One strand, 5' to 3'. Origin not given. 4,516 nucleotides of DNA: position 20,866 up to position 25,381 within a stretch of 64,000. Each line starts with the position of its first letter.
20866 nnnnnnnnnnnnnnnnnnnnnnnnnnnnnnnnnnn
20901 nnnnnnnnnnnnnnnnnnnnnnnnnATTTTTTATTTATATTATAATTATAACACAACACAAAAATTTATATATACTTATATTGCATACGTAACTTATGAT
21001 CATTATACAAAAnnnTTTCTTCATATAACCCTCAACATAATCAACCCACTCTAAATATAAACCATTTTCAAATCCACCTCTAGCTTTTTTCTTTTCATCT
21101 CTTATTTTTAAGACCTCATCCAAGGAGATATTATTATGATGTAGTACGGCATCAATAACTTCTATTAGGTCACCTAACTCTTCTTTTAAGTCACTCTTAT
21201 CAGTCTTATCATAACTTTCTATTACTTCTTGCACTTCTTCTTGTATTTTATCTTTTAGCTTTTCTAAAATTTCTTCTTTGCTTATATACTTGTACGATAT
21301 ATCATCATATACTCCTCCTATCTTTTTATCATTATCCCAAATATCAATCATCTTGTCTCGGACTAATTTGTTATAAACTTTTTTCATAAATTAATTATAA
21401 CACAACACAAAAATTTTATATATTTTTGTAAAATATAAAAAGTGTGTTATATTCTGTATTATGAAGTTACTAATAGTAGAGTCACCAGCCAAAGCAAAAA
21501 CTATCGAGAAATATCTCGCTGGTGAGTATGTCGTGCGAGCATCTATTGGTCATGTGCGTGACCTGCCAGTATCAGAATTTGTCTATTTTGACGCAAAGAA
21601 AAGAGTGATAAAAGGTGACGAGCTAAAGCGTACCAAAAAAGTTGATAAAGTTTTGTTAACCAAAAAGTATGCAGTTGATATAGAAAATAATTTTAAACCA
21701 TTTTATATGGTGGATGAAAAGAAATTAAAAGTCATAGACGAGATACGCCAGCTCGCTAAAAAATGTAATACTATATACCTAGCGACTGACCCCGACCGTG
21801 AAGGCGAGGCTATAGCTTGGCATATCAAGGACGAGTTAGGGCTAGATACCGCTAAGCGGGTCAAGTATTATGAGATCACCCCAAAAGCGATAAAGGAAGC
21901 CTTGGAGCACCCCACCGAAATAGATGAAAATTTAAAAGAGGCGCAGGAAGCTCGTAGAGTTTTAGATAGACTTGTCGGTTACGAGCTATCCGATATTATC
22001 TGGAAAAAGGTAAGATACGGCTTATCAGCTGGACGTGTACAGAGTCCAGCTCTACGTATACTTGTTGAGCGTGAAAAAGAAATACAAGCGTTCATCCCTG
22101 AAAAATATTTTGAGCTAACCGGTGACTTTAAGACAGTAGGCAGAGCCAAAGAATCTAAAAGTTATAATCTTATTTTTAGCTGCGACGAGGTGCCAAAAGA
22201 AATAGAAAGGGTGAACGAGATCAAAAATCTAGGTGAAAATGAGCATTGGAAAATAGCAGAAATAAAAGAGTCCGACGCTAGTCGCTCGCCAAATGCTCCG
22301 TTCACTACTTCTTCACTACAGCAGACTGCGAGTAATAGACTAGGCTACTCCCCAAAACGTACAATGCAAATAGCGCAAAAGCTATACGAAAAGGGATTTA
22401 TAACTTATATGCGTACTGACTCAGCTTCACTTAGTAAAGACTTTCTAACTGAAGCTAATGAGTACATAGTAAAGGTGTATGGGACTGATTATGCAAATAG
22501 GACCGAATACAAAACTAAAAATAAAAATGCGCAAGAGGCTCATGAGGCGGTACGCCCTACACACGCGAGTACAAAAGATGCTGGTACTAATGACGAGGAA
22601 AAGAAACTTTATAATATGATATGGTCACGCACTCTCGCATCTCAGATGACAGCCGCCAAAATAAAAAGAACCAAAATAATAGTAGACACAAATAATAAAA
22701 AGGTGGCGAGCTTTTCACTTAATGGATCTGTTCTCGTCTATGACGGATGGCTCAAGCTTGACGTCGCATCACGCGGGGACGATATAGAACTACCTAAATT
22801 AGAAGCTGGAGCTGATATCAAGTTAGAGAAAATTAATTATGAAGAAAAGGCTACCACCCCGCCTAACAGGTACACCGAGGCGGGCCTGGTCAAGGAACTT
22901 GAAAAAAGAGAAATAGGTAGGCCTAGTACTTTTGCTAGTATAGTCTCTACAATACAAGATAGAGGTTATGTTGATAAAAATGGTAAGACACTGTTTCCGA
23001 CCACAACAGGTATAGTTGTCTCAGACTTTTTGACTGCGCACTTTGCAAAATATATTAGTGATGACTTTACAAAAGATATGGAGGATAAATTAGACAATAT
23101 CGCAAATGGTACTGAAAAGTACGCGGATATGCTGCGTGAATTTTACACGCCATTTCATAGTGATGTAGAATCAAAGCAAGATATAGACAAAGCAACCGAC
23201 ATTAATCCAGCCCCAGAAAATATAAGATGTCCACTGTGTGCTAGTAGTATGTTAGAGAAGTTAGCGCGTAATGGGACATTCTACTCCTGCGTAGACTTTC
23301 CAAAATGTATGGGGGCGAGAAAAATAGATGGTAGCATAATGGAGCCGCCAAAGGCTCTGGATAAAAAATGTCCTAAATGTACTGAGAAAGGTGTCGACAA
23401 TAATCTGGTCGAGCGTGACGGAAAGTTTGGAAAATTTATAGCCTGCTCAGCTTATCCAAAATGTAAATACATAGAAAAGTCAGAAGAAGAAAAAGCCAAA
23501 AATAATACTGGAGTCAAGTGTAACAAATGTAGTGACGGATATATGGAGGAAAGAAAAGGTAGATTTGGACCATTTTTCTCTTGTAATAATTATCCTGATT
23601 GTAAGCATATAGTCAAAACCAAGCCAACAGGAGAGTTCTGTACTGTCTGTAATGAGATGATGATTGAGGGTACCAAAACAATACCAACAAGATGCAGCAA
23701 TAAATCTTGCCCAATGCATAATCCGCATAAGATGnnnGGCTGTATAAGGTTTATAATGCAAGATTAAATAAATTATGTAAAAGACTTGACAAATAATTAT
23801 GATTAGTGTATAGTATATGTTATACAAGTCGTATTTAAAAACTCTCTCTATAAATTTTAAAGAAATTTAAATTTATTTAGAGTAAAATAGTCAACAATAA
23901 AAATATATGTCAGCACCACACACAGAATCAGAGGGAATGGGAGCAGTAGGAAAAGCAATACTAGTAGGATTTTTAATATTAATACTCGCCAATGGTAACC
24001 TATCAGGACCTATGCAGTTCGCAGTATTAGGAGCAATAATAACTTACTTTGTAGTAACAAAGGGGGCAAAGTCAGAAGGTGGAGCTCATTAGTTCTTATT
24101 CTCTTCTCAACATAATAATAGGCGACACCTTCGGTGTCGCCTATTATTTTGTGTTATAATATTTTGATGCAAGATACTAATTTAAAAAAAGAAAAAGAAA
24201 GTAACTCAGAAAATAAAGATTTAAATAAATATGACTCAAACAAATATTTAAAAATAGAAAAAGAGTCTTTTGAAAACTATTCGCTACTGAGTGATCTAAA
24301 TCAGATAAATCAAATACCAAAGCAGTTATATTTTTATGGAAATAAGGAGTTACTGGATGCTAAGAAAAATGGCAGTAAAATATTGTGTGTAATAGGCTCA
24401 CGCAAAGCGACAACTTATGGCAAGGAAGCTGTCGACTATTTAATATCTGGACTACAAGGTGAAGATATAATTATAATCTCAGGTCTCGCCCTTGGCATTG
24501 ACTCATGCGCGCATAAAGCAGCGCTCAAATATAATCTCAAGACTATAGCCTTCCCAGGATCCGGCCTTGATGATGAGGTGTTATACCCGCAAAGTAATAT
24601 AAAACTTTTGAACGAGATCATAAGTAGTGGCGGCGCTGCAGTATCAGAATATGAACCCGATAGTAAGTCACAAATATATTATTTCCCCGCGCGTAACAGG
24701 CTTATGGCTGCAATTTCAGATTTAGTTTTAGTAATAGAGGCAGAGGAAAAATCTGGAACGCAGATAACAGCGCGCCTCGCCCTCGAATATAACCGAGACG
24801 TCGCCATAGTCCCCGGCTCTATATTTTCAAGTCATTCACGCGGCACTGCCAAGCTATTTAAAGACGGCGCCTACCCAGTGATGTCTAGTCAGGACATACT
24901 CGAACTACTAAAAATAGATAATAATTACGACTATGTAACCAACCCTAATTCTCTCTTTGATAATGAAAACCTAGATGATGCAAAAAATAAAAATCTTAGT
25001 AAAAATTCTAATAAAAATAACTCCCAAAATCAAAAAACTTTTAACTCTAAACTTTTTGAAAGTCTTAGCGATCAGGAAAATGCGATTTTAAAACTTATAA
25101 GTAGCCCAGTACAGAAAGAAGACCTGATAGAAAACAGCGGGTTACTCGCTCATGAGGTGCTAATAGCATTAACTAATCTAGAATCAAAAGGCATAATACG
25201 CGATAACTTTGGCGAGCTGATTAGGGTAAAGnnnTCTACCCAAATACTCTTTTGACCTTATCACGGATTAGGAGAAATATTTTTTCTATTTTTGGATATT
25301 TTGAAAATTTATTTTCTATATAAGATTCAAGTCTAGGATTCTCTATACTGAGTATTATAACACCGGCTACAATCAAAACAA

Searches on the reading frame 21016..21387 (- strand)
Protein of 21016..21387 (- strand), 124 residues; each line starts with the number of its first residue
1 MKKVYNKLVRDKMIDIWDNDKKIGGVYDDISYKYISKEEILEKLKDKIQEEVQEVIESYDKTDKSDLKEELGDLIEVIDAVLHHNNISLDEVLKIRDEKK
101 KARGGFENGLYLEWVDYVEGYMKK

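Call 58: search_protein_families(library=pfam, proteins=[window:21016-21387:-], max_evalue=0.001)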
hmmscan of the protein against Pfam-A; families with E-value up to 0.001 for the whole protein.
window:21016-21387:- (124 aa): 2 families
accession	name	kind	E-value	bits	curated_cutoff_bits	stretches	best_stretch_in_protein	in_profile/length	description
PF01503.22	PRA-PH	-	9.3e-08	32.8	21.3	1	39-95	23-81/86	Phosphoribosyl-ATP pyrophosphohydrolase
PF03819.22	MazG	-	8.7e-07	29.6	22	1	42-102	4-68/74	MazG nucleotide pyrophosphohydrolase domain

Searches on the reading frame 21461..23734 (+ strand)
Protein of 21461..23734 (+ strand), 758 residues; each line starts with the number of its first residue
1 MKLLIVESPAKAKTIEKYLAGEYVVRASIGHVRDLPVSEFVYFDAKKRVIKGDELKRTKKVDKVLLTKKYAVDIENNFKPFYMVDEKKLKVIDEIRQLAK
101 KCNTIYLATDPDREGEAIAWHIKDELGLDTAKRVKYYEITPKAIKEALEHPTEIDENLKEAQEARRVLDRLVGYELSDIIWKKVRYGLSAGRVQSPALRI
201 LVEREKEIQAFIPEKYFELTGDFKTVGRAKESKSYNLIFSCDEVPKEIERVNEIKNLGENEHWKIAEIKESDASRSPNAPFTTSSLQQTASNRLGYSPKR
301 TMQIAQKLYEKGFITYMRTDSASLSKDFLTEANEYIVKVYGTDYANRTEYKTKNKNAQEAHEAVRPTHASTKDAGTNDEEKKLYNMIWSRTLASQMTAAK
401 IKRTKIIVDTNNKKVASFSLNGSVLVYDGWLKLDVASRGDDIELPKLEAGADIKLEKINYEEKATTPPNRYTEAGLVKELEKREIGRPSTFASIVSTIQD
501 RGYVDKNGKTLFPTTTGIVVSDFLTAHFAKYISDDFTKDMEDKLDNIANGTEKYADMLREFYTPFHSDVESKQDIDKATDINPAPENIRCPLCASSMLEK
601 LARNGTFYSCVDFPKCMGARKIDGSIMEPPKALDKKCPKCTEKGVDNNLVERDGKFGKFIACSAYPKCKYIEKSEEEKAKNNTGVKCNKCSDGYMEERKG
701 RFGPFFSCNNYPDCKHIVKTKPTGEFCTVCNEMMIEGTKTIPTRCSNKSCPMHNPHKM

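Call 58: search_protein_families(library=pfam, proteins=[window:21461-23734:+], max_evalue=0.001)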
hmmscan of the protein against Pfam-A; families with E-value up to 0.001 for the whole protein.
window:21461-23734:+ (758 aa): 3 families
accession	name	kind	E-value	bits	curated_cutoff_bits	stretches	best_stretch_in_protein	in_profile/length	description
PF01131.25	Topoisom_bac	-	2.5e-122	409.3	35.1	1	154-558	2-410/411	DNA topoisomerase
PF01396.24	Zn_ribbon_Top1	-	3e-30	104.2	32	3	635-675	2-37/39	Topoisomerase DNA binding C4 zinc finger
PF01751.28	Toprim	-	6.1e-21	74.9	23.1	1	3-136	2-93/96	Toprim domain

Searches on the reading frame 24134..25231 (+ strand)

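Call 59: search_protein_families(library=pfam, proteins=[window:24134-25231:+], max_evalue=0.001)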
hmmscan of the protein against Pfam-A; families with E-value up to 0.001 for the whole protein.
window:24134-25231:+ (366 aa): 2 families
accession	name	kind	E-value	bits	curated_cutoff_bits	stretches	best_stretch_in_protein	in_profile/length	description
PF02481.21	DNA_processg_A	-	4e-61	206.3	29.6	1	53-250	19-211/212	DNA recombination-mediator protein A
PF17782.7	DprA_WH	-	6.8e-05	23.3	22.9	1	310-355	9-55/61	DprA winged helix domain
